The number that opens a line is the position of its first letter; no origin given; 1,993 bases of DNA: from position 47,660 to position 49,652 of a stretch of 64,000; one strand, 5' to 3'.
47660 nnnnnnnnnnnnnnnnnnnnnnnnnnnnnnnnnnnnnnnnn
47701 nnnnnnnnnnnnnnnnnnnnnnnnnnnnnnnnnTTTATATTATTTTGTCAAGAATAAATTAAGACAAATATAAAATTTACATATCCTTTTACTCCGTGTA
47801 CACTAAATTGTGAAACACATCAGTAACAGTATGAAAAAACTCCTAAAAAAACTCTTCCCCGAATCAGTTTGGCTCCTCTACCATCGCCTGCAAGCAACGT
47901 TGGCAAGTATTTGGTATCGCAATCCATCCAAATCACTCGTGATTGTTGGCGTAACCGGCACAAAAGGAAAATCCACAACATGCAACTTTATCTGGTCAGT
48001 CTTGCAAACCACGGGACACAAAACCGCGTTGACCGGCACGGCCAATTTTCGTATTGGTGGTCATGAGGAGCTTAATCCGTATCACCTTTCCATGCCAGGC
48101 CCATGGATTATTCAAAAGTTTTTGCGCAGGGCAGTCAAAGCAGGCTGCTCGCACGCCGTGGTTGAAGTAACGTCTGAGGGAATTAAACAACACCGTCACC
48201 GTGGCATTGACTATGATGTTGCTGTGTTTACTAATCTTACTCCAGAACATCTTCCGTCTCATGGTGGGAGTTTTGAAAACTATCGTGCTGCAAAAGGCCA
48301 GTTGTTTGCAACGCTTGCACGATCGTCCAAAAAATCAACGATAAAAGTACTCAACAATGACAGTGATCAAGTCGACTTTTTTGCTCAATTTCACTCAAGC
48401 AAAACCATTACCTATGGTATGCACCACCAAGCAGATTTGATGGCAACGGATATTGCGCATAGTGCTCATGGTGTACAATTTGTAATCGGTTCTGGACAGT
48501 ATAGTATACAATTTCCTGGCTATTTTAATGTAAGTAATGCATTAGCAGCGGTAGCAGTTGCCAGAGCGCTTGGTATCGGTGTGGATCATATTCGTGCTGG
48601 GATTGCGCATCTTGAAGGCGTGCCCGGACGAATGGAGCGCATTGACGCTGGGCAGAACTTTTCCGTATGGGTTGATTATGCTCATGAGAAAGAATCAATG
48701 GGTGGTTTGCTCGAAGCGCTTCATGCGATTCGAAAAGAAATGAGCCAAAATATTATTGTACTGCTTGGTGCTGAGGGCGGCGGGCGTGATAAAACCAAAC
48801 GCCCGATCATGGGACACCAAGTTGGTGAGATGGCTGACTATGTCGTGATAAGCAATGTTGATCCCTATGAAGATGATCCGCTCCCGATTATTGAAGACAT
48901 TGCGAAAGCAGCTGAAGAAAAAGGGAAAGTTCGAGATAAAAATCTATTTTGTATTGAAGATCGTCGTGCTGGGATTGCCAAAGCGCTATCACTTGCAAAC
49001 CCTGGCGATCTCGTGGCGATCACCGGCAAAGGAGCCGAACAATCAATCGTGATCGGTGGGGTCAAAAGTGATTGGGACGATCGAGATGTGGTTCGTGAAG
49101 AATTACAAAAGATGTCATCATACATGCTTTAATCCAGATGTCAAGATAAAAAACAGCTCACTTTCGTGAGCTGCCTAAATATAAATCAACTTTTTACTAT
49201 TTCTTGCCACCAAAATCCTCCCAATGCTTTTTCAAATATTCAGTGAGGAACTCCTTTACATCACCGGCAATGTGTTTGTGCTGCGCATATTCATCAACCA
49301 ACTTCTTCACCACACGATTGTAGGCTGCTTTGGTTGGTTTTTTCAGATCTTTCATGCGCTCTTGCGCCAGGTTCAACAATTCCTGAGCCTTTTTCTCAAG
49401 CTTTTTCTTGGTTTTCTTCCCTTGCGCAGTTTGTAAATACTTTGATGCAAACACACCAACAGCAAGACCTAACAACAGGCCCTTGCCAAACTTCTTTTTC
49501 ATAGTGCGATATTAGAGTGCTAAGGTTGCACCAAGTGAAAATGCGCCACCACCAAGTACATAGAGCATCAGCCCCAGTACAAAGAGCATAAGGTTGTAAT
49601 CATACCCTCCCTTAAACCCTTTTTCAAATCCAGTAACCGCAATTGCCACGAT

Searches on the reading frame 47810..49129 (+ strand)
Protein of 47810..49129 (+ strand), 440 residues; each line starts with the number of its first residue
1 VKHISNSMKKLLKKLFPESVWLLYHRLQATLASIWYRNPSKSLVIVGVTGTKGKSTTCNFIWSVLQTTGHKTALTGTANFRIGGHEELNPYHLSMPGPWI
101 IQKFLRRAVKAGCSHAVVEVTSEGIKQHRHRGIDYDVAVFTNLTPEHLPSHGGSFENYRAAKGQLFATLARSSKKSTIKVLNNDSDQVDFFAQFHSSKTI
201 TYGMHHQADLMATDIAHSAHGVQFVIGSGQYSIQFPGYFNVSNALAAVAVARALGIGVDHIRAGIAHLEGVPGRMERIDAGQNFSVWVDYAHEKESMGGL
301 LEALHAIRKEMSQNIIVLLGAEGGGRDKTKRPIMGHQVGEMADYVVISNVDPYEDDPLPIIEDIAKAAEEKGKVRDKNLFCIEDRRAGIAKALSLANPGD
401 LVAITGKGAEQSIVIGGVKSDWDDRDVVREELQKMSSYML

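Call 29: find_related_loci(query=window:47810-49129:+, collection=genome_contigs, flank=6000)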
Query window:47810-49129:+ (440 aa) in genome_contigs; peptide patterns used: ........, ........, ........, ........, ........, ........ (x = any residue, [..] = any of these).
38 stretches matched a pattern; 2 encode a relative of the query (tblastn E <= 1e-3); 2 distinct loci.
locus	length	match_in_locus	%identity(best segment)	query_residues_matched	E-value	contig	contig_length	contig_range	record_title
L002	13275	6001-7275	46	6-434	3e-130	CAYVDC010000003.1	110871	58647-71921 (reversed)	MAG TPA_asm: uncultured Candidatus Saccharibacteria bacterium isolate SRP170004_co1_265 genome assembly, contig: NODE_18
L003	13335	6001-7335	46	1-435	1e-122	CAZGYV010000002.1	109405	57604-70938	MAG TPA_asm: uncultured Candidatus Saccharibacteria bacterium isolate SRP192515_co1_377 genome assembly, contig: NODE_92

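Call 32: search_protein_families(library=pfam, proteins=[window:47810-49129:+], max_evalue=0.01)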
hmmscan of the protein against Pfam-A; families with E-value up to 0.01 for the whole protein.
window:47810-49129:+ (440 aa): 3 families
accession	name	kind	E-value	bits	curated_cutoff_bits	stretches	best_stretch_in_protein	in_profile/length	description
PF08245.18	Mur_ligase_M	-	2e-43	149.1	24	1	48-251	1-200/200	Mur ligase middle domain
PF02875.26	Mur_ligase_C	-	1.9e-20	74.4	28.4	1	273-408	1-127/127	Mur ligase, glutamate ligase domain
PF00448.28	SRP54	-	0.00038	20.6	22.7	1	42-95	3-55/196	SRP54-type protein, GTPase domain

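Call 65: find_homologous_proteins(query=window:47810-49129:+, max_evalue=1e-30)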
Query window:47810-49129:+ (440 aa): 5351 proteins with E <= 1e-30 among 8000 candidates; the best 120 are listed.
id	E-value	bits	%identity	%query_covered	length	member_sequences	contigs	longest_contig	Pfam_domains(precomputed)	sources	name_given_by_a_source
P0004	1.8e-291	984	100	98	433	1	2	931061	PF02875.27,PF08245.19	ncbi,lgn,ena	-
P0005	1.2e-202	692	72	97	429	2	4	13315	PF02875.27,PF08245.19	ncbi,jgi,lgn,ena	-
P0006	8.1e-191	653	68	95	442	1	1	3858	PF02875.27,PF08245.19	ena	-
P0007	3.9e-190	651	68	97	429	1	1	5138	PF02875.27,PF08245.19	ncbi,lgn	-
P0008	2.1e-189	648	69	98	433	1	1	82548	PF02875.27,PF08245.19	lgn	-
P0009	1.4e-188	645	68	98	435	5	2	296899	PF02875.27,PF08245.19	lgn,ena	-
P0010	2.6e-188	645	68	98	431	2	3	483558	PF02875.27,PF08245.19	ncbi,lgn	-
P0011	4.6e-186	637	67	98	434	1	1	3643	PF02875.27,PF08245.19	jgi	jgi:UDP-N-acetylmuramoyl-L-alanyl-D-glutamate--2,6-diaminopimelate ligase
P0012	4.6e-185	634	66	98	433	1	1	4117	PF02875.27,PF08245.19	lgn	-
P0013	3.2e-182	624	65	98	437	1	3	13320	PF02875.27,PF08245.19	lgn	-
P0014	1.3e-174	599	62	97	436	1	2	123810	PF02875.27,PF08245.19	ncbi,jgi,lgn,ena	-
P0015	1.5e-156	540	57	94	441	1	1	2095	PF02875.27,PF08245.19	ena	-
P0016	3.8e-156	539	56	97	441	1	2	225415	PF02875.27,PF08245.19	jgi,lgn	-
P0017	3.3e-155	535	59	99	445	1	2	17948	PF02875.27,PF08245.19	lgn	-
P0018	3.2e-154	532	57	97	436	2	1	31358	PF02875.27,PF08245.19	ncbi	-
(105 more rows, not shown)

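Call 66: find_encoding_contigs(protein=P0005, flank=6000, max_places=2)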
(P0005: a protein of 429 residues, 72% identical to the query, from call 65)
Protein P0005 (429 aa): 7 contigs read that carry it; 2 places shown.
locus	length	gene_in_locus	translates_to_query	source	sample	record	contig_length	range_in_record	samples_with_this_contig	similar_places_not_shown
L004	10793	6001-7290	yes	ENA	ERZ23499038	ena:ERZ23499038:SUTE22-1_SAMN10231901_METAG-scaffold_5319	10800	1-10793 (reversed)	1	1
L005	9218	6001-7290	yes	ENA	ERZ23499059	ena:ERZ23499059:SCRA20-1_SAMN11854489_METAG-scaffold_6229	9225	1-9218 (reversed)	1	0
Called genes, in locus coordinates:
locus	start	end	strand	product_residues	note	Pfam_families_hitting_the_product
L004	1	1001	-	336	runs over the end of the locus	?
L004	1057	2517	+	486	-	PF01743:PolyA_pol, PF12627:PolyA_pol_RNAbd, PF01966:HD, PF13735:tRNA_NucTran2_2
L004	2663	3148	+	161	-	-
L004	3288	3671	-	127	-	-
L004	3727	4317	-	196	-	-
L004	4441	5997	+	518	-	-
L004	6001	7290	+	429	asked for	PF08245:Mur_ligase_M, PF02875:Mur_ligase_C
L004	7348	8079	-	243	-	-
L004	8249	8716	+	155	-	PF07291:MauE, PF07681:DoxX (weak)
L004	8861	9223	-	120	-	-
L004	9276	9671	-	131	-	PF07291:MauE (weak), PF07681:DoxX, PF04173:DoxD (weak)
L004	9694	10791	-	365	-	?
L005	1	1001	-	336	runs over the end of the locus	?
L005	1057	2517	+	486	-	PF01743:PolyA_pol, PF12627:PolyA_pol_RNAbd, PF01966:HD, PF13735:tRNA_NucTran2_2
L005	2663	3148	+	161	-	-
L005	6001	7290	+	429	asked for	PF08245:Mur_ligase_M, PF02875:Mur_ligase_C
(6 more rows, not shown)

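Call 67: find_encoding_contigs(protein=P0010, flank=6000, max_places=2)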
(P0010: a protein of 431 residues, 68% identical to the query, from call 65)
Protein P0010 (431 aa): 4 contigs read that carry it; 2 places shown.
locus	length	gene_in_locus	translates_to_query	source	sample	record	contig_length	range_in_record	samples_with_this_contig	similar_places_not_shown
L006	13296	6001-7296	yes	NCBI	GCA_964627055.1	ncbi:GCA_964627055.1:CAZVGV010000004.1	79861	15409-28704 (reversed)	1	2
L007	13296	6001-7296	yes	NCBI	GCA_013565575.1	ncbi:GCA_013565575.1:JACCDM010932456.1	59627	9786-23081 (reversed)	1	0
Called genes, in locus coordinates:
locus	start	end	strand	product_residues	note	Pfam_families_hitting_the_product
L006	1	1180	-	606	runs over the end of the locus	PF03717:PBP_dimer, PF00905:Transpeptidase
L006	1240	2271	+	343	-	PF01743:PolyA_pol, PF12627:PolyA_pol_RNAbd, PF01966:HD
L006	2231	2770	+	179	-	-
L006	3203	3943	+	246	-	-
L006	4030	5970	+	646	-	PF09335:VTT_dom, PF01569:PAP2, PF14067:LssY_C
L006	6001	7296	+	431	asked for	PF08245:Mur_ligase_M, PF02875:Mur_ligase_C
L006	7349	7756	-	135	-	PF07291:MauE (weak), PF07681:DoxX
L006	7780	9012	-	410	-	PF08323:Glyco_transf_5 (weak), PF13439:Glyco_transf_4, PF13579:Glyco_trans_4_4, PF20706:GT4-conflict, PF00534:Glycos_transf_1, PF13692:Glyco_trans_1_4, PF13524:Glyco_trans_1_2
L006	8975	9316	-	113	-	PF10066:DUF2304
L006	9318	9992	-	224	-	PF00535:Glycos_transf_2, PF13641:Glyco_tranf_2_3 (weak)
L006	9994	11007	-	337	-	PF01073:3Beta_HSD, PF01370:Epimerase, PF16363:GDP_Man_Dehyd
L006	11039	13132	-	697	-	PF00082:Peptidase_S8, PF01839:FG-GAP (faint), PF13517:FG-GAP_3 (faint)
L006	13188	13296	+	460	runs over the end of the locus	PF13727:CoA_binding_3, PF02397:Bac_transf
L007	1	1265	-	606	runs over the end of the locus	PF03717:PBP_dimer, PF00905:Transpeptidase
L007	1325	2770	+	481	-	PF01743:PolyA_pol, PF12627:PolyA_pol_RNAbd, PF01966:HD, PF13735:tRNA_NucTran2_2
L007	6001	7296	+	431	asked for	PF08245:Mur_ligase_M, PF02875:Mur_ligase_C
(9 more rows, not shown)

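Call 68: find_encoding_contigs(protein=P0009, flank=6000, max_places=2)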
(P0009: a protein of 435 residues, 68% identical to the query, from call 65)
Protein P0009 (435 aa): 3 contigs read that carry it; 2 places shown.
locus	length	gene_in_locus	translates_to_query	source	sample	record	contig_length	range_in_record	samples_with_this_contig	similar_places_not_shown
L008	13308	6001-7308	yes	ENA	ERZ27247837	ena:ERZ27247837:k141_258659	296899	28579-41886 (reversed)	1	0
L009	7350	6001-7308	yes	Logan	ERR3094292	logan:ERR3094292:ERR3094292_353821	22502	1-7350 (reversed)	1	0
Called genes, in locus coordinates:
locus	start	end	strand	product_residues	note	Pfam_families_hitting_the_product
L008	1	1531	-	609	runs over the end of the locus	PF03717:PBP_dimer, PF00905:Transpeptidase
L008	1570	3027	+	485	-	PF01743:PolyA_pol, PF12627:PolyA_pol_RNAbd, PF01966:HD, PF13735:tRNA_NucTran2_2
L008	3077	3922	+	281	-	-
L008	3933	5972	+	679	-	PF09335:VTT_dom, PF01569:PAP2, PF14067:LssY_C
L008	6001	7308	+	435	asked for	PF08245:Mur_ligase_M, PF02875:Mur_ligase_C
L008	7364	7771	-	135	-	PF07291:MauE (weak), PF07681:DoxX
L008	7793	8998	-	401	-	PF08323:Glyco_transf_5, PF13439:Glyco_transf_4, PF13579:Glyco_trans_4_4, PF20706:GT4-conflict, PF00534:Glycos_transf_1, PF13692:Glyco_trans_1_4, PF13524:Glyco_trans_1_2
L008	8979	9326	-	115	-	PF10066:DUF2304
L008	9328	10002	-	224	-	PF00535:Glycos_transf_2, PF13641:Glyco_tranf_2_3 (weak)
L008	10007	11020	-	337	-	PF04321:RmlD_sub_bind (weak), PF01073:3Beta_HSD, PF01370:Epimerase, PF07993:NAD_binding_4 (faint), PF16363:GDP_Man_Dehyd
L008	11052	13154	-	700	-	PF00082:Peptidase_S8, PF13517:FG-GAP_3 (faint), PF01839:FG-GAP (faint)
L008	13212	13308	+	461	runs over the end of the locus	PF13727:CoA_binding_3 (weak), PF02397:Bac_transf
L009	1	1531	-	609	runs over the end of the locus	PF03717:PBP_dimer, PF00905:Transpeptidase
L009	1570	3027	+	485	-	PF01743:PolyA_pol, PF12627:PolyA_pol_RNAbd, PF01966:HD, PF13735:tRNA_NucTran2_2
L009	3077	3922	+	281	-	-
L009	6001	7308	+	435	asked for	PF08245:Mur_ligase_M, PF02875:Mur_ligase_C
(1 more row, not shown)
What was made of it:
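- It sits in a hypervariable interval (calls 66-68).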

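Call 72: find_encoding_contigs(protein=P0004, flank=3000, max_places=3)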
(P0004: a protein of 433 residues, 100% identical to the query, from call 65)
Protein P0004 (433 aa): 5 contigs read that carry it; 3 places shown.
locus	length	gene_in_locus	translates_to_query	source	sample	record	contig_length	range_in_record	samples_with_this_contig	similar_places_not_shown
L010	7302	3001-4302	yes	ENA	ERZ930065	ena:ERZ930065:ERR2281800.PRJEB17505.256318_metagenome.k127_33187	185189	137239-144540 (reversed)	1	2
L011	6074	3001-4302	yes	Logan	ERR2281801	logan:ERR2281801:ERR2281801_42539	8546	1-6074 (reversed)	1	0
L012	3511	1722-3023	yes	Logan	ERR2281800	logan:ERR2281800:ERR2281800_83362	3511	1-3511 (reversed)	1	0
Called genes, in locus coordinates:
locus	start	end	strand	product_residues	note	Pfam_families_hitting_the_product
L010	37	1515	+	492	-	PF01743:PolyA_pol, PF12627:PolyA_pol_RNAbd, PF01966:HD, PF13735:tRNA_NucTran2_2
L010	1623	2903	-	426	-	-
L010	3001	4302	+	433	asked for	PF08245:Mur_ligase_M, PF02875:Mur_ligase_C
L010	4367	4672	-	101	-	PF12732:YtxH (weak)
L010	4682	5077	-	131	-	PF07291:MauE, PF07681:DoxX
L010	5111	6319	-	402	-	PF13439:Glyco_transf_4, PF13579:Glyco_trans_4_4, PF20706:GT4-conflict, PF00534:Glycos_transf_1, PF13692:Glyco_trans_1_4, PF13524:Glyco_trans_1_2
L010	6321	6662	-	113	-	PF10066:DUF2304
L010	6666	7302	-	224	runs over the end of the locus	PF00535:Glycos_transf_2, PF13641:Glyco_tranf_2_3 (weak)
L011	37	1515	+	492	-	PF01743:PolyA_pol, PF12627:PolyA_pol_RNAbd, PF01966:HD, PF13735:tRNA_NucTran2_2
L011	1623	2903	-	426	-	-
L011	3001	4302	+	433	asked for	PF08245:Mur_ligase_M, PF02875:Mur_ligase_C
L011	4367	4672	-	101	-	PF12732:YtxH (weak)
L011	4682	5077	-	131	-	PF07291:MauE, PF07681:DoxX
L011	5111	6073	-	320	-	?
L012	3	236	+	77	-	?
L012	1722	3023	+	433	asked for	PF08245:Mur_ligase_M, PF02875:Mur_ligase_C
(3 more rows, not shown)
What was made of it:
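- On Integron-type or other mobile gene cassette: The neighbours are housekeeping genes (calls 32, 72).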

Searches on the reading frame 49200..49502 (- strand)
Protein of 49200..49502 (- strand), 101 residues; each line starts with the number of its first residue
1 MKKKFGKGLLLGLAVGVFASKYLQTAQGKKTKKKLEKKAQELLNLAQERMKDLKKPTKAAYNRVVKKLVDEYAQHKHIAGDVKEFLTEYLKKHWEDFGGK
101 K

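Call 32: search_protein_families(library=pfam, proteins=[window:49200-49502:-], max_evalue=0.01)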
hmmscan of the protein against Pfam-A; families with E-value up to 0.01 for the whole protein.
window:49200-49502:- (101 aa): 2 families
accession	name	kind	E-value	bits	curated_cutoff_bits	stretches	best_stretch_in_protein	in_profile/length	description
PF12732.12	YtxH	-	6.1e-06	27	37.5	1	8-67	3-69/71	YtxH-like protein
PF06295.17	ZapG-like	-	0.00096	19.6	33.5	1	8-88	4-82/123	Z-ring associated protein G-like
